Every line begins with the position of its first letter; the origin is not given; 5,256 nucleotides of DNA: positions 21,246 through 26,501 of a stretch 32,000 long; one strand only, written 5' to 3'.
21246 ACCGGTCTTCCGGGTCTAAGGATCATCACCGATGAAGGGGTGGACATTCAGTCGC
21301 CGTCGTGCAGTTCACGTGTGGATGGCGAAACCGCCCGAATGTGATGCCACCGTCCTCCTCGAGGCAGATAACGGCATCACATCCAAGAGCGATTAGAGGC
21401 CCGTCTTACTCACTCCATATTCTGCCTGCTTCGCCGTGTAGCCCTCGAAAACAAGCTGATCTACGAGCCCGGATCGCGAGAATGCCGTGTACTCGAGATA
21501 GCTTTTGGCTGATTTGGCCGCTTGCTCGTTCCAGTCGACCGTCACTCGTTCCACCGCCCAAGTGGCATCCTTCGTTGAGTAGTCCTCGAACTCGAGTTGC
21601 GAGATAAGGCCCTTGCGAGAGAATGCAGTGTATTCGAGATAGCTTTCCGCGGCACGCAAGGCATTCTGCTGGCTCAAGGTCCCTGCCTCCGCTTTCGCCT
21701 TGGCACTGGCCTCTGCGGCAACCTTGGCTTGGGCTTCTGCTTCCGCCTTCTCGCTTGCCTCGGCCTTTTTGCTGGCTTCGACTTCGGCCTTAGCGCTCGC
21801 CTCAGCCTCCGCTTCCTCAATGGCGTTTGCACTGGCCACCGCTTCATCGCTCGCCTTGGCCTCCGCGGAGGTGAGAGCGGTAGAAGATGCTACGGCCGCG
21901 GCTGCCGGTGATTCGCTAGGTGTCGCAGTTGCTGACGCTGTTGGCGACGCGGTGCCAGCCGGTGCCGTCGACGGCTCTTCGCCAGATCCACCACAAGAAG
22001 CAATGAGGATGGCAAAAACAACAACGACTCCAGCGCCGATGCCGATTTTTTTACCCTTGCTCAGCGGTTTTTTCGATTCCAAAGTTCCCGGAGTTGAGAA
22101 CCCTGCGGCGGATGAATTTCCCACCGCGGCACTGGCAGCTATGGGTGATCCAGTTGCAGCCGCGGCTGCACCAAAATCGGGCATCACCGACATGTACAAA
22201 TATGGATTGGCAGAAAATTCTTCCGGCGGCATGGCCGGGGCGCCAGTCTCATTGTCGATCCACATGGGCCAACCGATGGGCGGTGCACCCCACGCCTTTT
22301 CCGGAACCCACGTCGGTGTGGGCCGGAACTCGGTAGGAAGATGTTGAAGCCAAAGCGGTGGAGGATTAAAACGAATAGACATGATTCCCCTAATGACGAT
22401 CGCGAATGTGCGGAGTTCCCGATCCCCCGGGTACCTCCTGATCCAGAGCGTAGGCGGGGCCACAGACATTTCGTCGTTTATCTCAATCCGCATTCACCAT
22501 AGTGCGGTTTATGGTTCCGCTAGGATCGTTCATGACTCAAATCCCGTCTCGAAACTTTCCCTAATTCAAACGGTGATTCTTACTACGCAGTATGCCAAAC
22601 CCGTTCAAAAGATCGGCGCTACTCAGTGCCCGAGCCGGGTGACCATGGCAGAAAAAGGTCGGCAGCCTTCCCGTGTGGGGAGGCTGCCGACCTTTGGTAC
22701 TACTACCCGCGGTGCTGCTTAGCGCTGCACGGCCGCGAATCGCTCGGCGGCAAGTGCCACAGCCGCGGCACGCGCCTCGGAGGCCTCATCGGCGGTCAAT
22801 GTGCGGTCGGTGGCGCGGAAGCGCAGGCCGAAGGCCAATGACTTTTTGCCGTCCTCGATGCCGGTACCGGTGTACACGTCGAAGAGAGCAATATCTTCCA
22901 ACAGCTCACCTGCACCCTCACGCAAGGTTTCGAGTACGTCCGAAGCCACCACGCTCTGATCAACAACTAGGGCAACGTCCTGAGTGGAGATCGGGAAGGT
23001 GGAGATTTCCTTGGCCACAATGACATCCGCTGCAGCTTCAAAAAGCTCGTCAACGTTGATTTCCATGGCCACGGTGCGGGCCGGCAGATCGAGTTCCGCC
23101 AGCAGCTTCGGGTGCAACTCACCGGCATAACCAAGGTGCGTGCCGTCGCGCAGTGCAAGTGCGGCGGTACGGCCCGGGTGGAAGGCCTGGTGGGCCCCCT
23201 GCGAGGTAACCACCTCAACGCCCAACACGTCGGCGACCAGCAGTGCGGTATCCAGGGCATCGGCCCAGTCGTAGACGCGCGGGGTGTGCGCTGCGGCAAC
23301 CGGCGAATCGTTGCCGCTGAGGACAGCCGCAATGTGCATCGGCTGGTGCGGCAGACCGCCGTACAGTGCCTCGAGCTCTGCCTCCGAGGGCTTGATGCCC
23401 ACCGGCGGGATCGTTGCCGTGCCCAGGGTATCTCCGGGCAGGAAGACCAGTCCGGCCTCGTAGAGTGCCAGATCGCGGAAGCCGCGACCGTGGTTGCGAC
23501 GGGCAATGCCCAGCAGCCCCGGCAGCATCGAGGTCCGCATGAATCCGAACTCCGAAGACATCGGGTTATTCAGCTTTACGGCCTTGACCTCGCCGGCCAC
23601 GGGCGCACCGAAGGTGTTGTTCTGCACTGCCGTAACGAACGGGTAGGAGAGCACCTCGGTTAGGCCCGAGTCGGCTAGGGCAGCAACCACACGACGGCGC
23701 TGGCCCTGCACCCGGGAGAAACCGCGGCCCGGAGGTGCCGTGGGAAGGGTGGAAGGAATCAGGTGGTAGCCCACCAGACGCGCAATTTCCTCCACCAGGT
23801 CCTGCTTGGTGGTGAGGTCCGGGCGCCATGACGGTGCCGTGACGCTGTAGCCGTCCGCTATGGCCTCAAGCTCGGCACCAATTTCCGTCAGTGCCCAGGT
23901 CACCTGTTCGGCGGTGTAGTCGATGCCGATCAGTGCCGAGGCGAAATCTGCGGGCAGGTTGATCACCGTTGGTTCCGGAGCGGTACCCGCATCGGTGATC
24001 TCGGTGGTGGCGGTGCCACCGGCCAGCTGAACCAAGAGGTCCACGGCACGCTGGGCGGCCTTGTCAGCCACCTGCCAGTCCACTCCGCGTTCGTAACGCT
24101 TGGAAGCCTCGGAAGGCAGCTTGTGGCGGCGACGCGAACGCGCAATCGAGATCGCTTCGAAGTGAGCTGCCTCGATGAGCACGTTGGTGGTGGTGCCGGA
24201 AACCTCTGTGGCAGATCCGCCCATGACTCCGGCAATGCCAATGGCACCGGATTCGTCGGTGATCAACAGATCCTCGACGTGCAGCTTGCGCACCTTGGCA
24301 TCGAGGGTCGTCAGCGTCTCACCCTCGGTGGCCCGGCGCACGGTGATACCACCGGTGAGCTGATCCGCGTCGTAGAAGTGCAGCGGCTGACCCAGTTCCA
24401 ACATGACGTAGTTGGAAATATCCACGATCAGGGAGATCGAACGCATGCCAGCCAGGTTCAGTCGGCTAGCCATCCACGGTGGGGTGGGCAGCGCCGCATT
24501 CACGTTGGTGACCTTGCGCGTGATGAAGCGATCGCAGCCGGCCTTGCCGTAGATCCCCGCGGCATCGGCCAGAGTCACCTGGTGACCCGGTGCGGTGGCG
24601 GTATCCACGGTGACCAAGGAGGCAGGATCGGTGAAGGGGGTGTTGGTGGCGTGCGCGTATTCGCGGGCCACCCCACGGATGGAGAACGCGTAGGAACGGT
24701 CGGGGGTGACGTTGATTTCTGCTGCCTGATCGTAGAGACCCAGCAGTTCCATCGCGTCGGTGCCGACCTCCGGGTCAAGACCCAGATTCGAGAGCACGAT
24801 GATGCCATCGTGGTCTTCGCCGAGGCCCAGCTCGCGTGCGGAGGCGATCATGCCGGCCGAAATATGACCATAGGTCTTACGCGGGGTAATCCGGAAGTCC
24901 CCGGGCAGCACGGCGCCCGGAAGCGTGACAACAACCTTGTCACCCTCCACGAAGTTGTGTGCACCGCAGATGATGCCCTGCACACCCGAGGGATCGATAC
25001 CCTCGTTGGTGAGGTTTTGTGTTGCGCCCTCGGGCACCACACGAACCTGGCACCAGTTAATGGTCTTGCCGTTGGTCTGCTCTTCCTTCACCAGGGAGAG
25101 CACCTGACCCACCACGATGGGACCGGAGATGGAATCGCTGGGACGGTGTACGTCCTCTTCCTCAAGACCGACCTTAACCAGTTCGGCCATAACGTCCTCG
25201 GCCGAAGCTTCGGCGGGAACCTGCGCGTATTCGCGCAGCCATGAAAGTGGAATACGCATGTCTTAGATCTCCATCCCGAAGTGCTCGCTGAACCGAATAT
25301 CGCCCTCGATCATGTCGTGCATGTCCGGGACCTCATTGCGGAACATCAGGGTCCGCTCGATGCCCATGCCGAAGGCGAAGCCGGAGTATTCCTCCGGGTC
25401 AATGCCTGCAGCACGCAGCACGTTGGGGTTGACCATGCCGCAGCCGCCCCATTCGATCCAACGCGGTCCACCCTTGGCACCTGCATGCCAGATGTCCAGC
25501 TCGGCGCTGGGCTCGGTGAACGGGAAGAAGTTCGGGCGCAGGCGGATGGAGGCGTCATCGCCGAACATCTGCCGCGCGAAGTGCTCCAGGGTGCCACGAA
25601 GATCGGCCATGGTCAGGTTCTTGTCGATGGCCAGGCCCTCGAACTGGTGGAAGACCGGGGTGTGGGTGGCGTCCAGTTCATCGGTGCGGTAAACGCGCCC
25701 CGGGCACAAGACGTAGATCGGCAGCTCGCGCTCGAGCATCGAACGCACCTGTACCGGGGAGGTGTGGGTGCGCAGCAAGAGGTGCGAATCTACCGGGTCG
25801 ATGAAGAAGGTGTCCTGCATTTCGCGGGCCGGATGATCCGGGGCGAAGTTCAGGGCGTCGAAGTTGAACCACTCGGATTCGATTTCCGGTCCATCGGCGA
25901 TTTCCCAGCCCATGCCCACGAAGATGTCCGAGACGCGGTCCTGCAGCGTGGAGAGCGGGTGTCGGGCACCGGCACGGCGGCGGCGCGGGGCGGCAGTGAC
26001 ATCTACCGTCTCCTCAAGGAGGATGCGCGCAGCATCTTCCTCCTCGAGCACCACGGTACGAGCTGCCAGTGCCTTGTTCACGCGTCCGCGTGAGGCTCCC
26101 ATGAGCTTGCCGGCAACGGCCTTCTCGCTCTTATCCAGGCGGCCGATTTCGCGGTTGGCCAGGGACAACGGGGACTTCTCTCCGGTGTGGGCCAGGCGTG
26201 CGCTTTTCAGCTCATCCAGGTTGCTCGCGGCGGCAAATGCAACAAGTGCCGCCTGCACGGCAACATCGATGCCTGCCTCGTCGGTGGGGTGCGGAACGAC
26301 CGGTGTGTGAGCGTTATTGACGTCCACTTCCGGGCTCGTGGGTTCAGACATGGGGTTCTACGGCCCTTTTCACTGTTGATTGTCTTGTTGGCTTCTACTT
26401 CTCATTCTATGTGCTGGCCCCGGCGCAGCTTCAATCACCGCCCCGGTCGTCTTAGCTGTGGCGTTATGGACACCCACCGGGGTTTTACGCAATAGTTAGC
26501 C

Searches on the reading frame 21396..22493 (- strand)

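Call 7: search_protein_families(library=pfam, proteins=[window:21396-22493:-], max_evalue=0.001)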
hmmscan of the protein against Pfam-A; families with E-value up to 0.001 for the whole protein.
window:21396-22493:- (366 aa): 1 family
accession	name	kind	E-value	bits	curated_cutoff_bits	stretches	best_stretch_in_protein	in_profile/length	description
PF07553.16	Lipoprotein_Ltp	-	1.4e-26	92.8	23.2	2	320-362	1-46/48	Host cell surface-exposed lipoprotein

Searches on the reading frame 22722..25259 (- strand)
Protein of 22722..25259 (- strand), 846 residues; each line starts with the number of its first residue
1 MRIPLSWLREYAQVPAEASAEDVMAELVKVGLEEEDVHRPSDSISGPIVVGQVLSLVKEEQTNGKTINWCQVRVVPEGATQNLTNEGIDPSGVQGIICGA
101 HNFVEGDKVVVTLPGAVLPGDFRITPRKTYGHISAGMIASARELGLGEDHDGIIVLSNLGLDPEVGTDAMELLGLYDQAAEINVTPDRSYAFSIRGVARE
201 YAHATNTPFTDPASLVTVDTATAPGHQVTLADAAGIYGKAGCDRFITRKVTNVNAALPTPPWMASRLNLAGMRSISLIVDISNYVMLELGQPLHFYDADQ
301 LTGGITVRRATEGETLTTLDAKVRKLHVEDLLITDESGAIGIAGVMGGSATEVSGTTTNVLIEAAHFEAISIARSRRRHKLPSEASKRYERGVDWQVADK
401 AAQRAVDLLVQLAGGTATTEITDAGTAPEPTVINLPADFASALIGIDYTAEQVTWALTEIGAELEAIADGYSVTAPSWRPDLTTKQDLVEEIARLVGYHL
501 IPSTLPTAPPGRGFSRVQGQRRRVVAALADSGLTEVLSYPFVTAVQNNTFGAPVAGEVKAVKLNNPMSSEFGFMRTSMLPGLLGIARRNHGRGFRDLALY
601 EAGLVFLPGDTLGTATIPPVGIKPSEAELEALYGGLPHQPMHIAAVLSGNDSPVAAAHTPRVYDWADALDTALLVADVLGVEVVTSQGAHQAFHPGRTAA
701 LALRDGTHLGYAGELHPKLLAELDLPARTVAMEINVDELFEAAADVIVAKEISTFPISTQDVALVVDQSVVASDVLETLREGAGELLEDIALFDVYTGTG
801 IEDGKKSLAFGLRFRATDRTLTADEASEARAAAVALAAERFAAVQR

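Call 7: search_protein_families(library=pfam, proteins=[window:22722-25259:-], max_evalue=0.001)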
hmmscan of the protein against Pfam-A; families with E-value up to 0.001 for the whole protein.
window:22722-25259:- (846 aa): 5 families
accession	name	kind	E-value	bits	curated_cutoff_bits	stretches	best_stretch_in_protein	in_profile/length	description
PF03483.22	B3_4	-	6.3e-64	215.2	29.3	1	242-414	2-174/174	B3/4 domain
PF17759.6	tRNA_synthFbeta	-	5.2e-54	183.4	22.4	1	501-736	1-214/214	Phenylalanyl tRNA synthetase beta chain CLM domain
PF03147.19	FDX-ACB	-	4.3e-24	85.2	31.1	1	753-846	1-94/94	Ferredoxin-fold anticodon binding domain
PF03484.21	B5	-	1.9e-17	63.6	28.6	1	433-498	1-67/67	tRNA synthetase B5 domain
PF01588.26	tRNA_bind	-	5.8e-05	23.6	27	1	94-156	31-87/96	Putative tRNA binding domain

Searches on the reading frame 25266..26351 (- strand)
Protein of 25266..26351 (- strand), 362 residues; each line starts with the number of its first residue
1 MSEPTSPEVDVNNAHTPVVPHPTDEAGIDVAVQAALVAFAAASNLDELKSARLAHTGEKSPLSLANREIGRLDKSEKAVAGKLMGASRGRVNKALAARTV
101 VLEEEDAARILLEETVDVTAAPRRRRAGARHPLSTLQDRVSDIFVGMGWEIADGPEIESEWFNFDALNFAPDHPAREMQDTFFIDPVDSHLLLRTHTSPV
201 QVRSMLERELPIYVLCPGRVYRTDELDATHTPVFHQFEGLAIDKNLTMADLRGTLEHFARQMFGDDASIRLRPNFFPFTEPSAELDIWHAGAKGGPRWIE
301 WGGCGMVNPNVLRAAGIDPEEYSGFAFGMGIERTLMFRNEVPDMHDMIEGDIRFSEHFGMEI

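Call 7: search_protein_families(library=pfam, proteins=[window:25266-26351:-], max_evalue=0.001)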
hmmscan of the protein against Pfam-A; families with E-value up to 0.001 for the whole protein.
window:25266-26351:- (362 aa): 2 families
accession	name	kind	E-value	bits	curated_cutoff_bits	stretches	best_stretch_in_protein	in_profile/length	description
PF01409.25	tRNA-synt_2d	-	2e-99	332.5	19.8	1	116-358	2-246/246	tRNA synthetases class II core domain (F)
PF02912.23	Phe_tRNA-synt_N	-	1.5e-13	51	22.3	1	43-109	1-67/69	Aminoacyl tRNA synthetase class II, N-terminal domain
